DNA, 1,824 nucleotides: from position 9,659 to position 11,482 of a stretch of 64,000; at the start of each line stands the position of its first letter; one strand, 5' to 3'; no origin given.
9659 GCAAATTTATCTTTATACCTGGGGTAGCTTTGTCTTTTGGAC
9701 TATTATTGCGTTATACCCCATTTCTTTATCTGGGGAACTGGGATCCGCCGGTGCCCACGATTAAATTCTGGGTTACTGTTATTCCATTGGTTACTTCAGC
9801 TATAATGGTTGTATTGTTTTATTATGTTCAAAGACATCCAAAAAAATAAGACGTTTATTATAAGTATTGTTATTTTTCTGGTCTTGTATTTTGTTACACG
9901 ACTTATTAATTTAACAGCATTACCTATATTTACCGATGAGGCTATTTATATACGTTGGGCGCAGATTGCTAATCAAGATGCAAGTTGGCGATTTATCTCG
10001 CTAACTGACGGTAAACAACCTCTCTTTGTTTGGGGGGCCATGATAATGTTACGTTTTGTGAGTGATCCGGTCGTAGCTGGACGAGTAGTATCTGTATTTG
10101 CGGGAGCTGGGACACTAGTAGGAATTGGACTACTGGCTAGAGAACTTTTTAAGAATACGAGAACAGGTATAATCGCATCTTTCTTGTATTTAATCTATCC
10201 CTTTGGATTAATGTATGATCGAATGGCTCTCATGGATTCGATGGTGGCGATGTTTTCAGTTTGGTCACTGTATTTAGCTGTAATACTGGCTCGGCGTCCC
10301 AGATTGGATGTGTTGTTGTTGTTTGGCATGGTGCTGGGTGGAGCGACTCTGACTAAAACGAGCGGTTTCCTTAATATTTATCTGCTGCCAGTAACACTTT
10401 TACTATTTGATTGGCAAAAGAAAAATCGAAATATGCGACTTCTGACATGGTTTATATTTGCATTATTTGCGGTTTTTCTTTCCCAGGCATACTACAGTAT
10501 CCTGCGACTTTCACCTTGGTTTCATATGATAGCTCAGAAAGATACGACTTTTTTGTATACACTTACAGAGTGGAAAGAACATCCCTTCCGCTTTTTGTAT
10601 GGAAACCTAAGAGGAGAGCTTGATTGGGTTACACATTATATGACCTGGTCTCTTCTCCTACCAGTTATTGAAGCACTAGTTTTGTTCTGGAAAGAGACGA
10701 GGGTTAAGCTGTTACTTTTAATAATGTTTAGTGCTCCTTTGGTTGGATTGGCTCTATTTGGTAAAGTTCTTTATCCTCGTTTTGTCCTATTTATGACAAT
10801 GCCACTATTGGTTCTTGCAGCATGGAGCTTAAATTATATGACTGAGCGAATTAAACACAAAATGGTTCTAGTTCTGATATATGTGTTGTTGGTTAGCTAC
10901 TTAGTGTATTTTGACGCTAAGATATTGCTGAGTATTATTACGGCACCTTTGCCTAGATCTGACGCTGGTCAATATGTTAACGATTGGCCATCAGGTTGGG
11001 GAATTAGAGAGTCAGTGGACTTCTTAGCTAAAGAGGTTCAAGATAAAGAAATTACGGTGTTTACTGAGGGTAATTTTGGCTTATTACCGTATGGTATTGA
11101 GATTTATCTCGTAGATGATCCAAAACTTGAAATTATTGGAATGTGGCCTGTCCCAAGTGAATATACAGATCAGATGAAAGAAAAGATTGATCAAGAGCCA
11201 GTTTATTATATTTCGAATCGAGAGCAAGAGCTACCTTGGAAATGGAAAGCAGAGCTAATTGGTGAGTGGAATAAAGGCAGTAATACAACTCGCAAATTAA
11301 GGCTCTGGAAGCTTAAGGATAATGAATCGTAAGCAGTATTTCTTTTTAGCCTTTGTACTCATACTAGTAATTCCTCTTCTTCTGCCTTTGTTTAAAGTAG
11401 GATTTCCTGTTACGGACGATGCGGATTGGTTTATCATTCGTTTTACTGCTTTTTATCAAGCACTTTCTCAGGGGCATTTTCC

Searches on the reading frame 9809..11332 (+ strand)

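Call 47: search_protein_families(library=pfam, proteins=[window:9809-11332:+], max_evalue=0.001)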
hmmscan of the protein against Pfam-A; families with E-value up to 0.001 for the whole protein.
window:9809-11332:+ (507 aa): 2 families
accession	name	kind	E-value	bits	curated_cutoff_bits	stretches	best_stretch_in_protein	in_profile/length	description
PF13231.12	PMT_2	-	1.7e-10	41.8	26.1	1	71-224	4-155/160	Dolichyl-phosphate-mannose-protein mannosyltransferase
PF02366.24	PMT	-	5.5e-08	33.1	22.7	1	68-223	61-226/245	Dolichyl-phosphate-mannose-protein mannosyltransferase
